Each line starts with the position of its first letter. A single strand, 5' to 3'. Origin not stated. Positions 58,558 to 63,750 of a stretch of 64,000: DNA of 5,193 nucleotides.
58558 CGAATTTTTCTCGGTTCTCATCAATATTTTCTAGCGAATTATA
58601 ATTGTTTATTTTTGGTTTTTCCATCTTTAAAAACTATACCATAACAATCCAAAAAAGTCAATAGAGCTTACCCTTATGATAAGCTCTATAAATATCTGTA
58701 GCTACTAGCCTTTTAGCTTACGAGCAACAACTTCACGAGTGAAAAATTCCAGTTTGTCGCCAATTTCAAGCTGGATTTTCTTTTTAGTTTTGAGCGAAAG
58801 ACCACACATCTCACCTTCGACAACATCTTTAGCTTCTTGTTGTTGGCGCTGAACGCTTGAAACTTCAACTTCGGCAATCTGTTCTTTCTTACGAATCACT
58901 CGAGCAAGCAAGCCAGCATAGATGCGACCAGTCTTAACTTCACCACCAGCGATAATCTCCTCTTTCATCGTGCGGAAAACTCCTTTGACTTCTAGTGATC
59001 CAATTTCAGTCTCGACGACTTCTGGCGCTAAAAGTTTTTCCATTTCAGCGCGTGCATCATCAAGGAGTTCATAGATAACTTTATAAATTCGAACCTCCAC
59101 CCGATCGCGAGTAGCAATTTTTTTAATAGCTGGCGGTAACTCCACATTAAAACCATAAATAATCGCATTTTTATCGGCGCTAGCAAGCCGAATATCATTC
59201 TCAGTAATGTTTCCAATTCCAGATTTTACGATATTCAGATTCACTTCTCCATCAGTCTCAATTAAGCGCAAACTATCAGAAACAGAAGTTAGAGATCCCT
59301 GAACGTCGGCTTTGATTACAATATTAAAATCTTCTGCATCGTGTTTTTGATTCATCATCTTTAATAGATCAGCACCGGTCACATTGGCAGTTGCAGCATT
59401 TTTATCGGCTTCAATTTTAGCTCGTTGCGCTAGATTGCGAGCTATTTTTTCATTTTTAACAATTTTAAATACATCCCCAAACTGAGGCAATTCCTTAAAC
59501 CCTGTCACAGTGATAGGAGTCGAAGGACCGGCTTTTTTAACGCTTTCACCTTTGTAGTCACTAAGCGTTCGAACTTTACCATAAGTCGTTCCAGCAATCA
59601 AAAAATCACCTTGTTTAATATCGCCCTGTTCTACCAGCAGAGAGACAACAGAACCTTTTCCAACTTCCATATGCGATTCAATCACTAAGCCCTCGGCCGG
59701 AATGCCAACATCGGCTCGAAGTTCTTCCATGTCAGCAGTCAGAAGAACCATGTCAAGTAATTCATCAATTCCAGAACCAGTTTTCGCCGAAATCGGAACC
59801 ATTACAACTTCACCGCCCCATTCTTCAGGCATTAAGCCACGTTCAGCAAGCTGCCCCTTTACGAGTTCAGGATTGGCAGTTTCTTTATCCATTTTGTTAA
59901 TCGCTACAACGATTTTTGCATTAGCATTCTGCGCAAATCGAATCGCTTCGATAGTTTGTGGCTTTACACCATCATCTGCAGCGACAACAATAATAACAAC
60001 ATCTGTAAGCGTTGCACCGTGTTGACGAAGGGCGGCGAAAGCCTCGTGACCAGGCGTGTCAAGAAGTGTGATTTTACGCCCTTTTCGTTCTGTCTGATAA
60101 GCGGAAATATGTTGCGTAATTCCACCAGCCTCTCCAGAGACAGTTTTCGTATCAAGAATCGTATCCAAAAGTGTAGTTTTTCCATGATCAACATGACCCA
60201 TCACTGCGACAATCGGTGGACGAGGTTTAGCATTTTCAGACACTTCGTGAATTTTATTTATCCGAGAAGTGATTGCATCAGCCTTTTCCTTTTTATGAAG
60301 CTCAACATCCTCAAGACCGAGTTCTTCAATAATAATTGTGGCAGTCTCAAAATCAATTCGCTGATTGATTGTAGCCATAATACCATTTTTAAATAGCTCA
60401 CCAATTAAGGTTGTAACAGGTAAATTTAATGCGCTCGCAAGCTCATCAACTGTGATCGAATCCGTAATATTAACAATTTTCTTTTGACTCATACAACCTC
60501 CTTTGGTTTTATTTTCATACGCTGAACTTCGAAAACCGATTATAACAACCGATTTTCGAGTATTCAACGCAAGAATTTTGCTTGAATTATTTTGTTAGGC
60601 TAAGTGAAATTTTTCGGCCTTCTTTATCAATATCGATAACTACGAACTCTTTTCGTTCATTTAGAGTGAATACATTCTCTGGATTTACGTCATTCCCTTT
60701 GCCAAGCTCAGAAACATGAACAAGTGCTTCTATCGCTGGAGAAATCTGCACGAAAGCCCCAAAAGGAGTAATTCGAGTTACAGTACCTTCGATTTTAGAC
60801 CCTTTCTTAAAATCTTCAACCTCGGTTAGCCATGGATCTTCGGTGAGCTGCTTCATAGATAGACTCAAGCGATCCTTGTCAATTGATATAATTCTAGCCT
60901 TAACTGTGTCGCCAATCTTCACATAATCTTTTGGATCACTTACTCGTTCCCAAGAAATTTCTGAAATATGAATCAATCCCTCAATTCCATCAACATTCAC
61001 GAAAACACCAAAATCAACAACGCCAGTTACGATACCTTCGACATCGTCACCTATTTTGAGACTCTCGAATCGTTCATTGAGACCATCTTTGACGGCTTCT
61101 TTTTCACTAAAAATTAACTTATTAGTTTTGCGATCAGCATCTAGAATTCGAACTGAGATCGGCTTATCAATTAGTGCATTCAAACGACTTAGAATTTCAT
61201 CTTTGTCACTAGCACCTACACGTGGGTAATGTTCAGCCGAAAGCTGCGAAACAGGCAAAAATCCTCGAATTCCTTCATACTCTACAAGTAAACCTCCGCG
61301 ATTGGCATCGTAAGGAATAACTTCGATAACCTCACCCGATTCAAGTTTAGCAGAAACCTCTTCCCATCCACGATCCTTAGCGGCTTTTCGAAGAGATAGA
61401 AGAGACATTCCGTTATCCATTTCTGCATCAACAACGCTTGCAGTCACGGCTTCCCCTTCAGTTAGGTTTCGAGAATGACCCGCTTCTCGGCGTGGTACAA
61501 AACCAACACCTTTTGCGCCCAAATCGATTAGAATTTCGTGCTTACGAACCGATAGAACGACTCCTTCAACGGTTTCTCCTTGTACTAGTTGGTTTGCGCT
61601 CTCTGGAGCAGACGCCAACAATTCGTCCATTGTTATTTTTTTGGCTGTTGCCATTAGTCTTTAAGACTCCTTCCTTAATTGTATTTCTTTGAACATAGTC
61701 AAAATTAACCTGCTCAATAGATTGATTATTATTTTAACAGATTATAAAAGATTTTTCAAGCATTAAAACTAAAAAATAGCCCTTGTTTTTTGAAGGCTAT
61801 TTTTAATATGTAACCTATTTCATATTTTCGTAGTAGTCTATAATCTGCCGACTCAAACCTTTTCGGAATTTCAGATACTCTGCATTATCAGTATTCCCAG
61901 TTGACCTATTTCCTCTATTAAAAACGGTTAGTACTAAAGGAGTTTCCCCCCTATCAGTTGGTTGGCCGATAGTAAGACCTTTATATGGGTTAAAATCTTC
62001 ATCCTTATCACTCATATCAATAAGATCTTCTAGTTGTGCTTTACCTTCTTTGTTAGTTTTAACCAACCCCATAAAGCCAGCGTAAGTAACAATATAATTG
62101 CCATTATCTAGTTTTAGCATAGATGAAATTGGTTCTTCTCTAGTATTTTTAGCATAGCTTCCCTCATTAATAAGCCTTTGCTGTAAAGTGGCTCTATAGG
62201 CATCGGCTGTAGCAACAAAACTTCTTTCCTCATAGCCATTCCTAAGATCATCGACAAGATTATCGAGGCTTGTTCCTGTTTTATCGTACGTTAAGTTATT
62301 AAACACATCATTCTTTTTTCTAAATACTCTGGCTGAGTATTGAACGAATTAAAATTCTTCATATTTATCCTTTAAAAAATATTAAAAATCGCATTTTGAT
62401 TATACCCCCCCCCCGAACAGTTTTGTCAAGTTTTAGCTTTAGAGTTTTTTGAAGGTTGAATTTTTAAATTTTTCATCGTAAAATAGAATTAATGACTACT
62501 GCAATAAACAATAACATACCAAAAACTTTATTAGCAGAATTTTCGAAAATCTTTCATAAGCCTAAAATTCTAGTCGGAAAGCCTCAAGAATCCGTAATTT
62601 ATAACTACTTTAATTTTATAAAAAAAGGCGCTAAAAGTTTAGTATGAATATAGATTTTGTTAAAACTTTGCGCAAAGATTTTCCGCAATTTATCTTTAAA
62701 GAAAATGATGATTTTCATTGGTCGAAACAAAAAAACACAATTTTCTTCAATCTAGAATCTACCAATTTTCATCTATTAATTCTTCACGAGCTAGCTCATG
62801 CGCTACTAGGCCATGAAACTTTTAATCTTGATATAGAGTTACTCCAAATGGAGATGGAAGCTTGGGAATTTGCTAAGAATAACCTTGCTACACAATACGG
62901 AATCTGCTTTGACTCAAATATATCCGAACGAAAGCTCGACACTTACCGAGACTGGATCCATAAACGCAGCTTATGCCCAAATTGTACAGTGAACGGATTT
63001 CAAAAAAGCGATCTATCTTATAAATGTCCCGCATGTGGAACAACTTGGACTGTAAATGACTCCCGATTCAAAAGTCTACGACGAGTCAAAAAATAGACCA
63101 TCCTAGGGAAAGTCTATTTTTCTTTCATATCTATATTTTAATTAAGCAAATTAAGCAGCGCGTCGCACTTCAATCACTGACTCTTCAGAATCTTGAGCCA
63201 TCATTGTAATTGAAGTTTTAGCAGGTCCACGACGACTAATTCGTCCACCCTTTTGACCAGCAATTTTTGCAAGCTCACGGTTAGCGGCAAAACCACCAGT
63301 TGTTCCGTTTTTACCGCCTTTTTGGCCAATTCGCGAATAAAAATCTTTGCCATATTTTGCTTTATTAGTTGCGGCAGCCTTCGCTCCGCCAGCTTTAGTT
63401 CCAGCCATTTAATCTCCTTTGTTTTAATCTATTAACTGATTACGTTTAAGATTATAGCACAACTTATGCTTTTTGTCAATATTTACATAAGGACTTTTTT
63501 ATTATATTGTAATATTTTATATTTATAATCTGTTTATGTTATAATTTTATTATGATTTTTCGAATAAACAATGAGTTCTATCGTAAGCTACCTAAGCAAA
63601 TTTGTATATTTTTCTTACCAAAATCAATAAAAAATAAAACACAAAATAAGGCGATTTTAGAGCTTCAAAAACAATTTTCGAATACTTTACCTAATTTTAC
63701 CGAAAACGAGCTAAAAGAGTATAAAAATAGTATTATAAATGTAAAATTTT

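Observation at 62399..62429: Second promoter with the identical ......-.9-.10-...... architecture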

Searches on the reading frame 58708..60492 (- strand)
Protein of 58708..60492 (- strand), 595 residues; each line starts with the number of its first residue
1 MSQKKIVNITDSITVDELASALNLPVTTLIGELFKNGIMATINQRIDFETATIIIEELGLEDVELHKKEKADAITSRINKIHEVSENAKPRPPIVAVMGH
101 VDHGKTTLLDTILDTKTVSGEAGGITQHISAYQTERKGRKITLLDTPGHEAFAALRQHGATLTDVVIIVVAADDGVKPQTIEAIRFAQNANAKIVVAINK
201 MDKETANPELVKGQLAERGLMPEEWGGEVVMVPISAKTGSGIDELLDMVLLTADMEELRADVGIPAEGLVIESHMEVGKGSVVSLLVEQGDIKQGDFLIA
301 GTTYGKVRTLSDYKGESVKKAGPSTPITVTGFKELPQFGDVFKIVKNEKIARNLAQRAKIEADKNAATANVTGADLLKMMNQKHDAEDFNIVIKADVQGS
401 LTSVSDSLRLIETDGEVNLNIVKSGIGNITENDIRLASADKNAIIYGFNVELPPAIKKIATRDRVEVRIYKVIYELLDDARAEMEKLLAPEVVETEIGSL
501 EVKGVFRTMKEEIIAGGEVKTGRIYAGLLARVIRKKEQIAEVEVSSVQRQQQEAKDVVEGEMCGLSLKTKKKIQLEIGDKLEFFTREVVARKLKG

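Call 18: list_cluster_members(proteins=[window:58708-60492:-, window:61818-62306:-, window:1663-3015:-])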
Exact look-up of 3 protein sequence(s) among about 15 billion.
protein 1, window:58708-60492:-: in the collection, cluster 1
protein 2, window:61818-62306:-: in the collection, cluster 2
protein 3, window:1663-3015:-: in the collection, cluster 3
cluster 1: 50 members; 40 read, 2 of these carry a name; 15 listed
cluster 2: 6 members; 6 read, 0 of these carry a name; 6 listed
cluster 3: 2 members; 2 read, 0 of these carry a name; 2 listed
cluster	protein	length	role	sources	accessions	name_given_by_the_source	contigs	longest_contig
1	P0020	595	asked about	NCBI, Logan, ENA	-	-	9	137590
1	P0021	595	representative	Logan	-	-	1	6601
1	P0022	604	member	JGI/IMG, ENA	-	translation initiation factor IF-2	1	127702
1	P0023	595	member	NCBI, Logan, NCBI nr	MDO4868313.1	MAG: translation initiation factor IF-2 [bacterium] | translation initiation factor IF-2 [bacterium]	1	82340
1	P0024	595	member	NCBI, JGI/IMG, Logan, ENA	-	-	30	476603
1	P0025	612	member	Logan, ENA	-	-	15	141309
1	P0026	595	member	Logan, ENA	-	-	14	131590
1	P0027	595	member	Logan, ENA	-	-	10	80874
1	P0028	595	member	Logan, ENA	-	-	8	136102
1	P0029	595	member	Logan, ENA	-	-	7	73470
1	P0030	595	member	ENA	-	-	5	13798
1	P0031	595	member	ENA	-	-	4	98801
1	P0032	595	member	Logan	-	-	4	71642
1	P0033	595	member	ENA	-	-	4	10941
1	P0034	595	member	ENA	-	-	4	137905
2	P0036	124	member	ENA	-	-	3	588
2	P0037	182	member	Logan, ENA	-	-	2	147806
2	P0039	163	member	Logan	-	-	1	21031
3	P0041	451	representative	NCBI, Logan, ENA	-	-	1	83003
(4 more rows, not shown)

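Call 20: find_encoding_contigs(protein=P0037, flank=3000, max_places=10)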
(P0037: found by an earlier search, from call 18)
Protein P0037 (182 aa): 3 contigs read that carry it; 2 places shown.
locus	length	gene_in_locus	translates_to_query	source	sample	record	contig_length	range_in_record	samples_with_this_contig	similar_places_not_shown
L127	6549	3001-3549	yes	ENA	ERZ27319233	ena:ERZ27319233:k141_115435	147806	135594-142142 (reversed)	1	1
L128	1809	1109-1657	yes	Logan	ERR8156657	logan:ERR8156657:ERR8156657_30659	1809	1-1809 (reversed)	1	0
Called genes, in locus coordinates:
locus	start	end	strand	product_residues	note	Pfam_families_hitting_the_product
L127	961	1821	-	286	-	-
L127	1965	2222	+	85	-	PF10685:KGG (faint)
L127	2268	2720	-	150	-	-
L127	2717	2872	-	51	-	-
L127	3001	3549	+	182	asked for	-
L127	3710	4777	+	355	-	PF21710:Spt6_S1 (faint), PF00575:S1 (weak), PF23459:S1_RRP5 (faint), PF00575:S1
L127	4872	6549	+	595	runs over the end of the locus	PF04760:IF2_N, PF03193:RsgA_GTPase (faint), PF00009:GTP_EFTU, PF02421:FeoB_N, PF00071:Ras (weak), PF01926:MMR_HSR1, PF22042:EF-G_D2, PF11987:IF-2, +1 more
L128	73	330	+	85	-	PF10685:KGG (faint)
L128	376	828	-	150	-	-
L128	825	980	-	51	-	-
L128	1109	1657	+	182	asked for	-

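Call 23: find_related_loci(query=A3, collection=metagenome_contigs, flank=3000)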
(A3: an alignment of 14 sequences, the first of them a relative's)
Query A3 (182 aa) in metagenome_contigs; peptide patterns used: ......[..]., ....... (x = any residue, [..] = any of these).
600 stretches matched a pattern (row limit reached: there are more); 9 encode a relative of the query (tblastn E <= 1e-3); 9 distinct loci.
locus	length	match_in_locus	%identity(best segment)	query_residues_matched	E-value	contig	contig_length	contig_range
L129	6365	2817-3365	78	1-182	5e-94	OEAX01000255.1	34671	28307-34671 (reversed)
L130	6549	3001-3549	77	1-182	4e-93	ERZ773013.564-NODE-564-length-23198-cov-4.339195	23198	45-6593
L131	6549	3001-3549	77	1-182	4e-93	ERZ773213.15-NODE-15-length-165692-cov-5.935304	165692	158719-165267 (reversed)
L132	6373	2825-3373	77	1-182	4e-93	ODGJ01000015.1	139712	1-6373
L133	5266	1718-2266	77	1-182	4e-93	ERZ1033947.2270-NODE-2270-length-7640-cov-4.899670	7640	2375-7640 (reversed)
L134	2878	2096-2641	76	1-181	7e-94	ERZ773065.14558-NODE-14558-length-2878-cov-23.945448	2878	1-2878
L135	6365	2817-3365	76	1-182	9e-93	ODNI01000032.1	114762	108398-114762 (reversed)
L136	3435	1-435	77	39-182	9e-75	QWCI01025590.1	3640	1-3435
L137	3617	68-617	76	1-182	1e-63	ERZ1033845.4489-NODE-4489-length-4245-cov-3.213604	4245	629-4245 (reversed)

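Call 27: find_encoding_contigs(protein=P0041, flank=1500, max_places=10)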
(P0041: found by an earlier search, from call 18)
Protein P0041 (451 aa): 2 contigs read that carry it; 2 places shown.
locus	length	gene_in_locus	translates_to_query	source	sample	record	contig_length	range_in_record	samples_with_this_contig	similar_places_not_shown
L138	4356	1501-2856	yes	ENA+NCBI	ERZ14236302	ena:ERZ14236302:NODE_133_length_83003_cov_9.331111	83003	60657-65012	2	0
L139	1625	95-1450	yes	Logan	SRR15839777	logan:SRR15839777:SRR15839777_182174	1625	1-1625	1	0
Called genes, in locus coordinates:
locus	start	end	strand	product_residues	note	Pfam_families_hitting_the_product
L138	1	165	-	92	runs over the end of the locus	PF01016:Ribosomal_L27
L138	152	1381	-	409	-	PF01170:UPF0020 (faint)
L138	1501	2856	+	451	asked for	-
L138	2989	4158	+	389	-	PF13742:tRNA_anti_2, PF01336:tRNA_anti-codon (weak), PF02601:Exonuc_VII_L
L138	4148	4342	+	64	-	PF02609:Exonuc_VII_S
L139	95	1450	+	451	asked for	-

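Call 33: find_encoding_contigs(protein=P0039, flank=1500, max_places=10)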
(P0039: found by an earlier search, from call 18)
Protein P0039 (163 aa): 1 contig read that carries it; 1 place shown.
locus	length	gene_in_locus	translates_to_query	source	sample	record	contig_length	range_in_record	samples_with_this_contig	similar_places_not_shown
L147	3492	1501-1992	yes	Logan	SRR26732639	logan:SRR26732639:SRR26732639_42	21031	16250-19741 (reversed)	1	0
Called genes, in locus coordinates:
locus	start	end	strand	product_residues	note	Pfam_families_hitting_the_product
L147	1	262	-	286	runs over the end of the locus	-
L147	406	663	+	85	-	PF10685:KGG (faint)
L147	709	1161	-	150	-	-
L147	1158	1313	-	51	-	-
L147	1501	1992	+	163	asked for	-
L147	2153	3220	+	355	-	PF21710:Spt6_S1 (faint), PF21543:CvfB_2nd (faint), PF23459:S1_RRP5 (faint), PF00575:S1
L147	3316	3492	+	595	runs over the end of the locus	PF04760:IF2_N, PF03193:RsgA_GTPase (faint), PF00009:GTP_EFTU, PF02421:FeoB_N (weak), PF00071:Ras (weak), PF01926:MMR_HSR1, PF22042:EF-G_D2, PF11987:IF-2, +2 more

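Call 60: find_homologous_proteins(query=window:58708-60492:-, max_evalue=1e-50)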
Query window:58708-60492:- (595 aa): 8000 proteins with E <= 1e-50 among 8000 candidates; the best 120 are listed.
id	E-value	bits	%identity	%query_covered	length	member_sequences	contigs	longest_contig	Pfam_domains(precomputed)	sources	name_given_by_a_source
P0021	0.0e+0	1247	99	100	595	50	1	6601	PF01926.30,PF11987.14,PF00025.28,PF04760.22,PF09439.17,PF02421.25,PF00009.34,PF03193.23,PF00071.29,PF22042.3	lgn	-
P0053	0.0e+0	1177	92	100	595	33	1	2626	PF01926.30,PF11987.14,PF04760.22,PF09439.17,PF02421.25,PF00009.34,PF00071.29,PF22042.3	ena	-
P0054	0.0e+0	1173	92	100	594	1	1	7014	PF01926.30,PF11987.14,PF04760.22,PF09439.17,PF02421.25,PF00009.34,PF00071.29,PF22042.3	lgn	-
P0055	0.0e+0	1172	92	100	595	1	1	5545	PF01926.30,PF11987.14,PF00025.28,PF04760.22,PF09439.17,PF02421.25,PF00009.34,PF03144.32,PF22042.3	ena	-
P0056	0.0e+0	1167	92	100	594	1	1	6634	PF01926.30,PF11987.14,PF04760.22,PF09439.17,PF02421.25,PF00009.34,PF00071.29,PF22042.3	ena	-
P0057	0.0e+0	1165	91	100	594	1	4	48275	PF01926.30,PF11987.14,PF04760.22,PF09439.17,PF02421.25,PF00009.34,PF00071.29,PF22042.3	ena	-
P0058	0.0e+0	1164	91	100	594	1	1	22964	PF01926.30,PF11987.14,PF04760.22,PF09439.17,PF02421.25,PF00009.34,PF00071.29,PF22042.3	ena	-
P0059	0.0e+0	1160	91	100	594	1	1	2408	PF01926.30,PF11987.14,PF04760.22,PF02421.25,PF00009.34,PF22042.3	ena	-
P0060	0.0e+0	1146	90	100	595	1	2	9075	PF01926.30,PF11987.14,PF04760.22,PF02421.25,PF00009.34,PF22042.3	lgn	-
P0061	0.0e+0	1142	89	100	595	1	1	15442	PF01926.30,PF11987.14,PF00025.28,PF04760.22,PF02421.25,PF00009.34,PF03193.23,PF00071.29,PF22042.3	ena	-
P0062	0.0e+0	1140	89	100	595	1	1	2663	PF01926.30,PF11987.14,PF00025.28,PF04760.22,PF02421.25,PF00009.34,PF03193.23,PF00071.29,PF22042.3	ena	-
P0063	0.0e+0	1139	89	100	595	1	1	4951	PF01926.30,PF11987.14,PF00025.28,PF04760.22,PF02421.25,PF00009.34,PF00071.29,PF22042.3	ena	-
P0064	0.0e+0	1138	89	100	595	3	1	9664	PF01926.30,PF11987.14,PF00025.28,PF04760.22,PF02421.25,PF00009.34,PF03193.23,PF00071.29,PF22042.3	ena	-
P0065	0.0e+0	1137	89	100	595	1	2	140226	PF01926.30,PF11987.14,PF00025.28,PF04760.22,PF02421.25,PF00009.34,PF03193.23,PF00071.29,PF22042.3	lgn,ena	-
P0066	0.0e+0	1136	89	100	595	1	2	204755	PF01926.30,PF11987.14,PF00025.28,PF04760.22,PF02421.25,PF00009.34,PF03193.23,PF00071.29,PF22042.3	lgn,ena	-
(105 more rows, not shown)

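Call 85: find_encoding_contigs(protein=P0036, flank=1000, max_places=10)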
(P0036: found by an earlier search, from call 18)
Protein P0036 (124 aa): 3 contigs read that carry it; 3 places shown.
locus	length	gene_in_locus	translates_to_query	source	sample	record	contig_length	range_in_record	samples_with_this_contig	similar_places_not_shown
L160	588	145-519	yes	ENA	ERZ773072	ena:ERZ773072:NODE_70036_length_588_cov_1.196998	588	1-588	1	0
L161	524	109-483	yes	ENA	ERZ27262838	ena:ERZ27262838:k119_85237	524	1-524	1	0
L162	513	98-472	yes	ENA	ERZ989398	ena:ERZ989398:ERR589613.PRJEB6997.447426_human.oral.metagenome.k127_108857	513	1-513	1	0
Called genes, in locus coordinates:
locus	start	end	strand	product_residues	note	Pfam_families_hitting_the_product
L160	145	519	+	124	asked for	-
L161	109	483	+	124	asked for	-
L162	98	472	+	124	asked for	-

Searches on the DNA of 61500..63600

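Call 72: search_rna_families(source=window, start=61500, end=63600, threshold=evalue, max_evalue=1)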
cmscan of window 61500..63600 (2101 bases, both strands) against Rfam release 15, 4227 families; matches with E-value up to 1: 1.
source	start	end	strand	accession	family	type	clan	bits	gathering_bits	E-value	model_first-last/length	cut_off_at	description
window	62195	62238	-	RF01277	snoU54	Gene; snRNA; snoRNA; CD-box;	CL00008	20.9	35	0.35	1-67/67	no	Small nucleolar RNA U54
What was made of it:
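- No Rfam element occurs in the leader (call 72).
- Tried and rejected: Nothing was found in Rfam (call 72).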
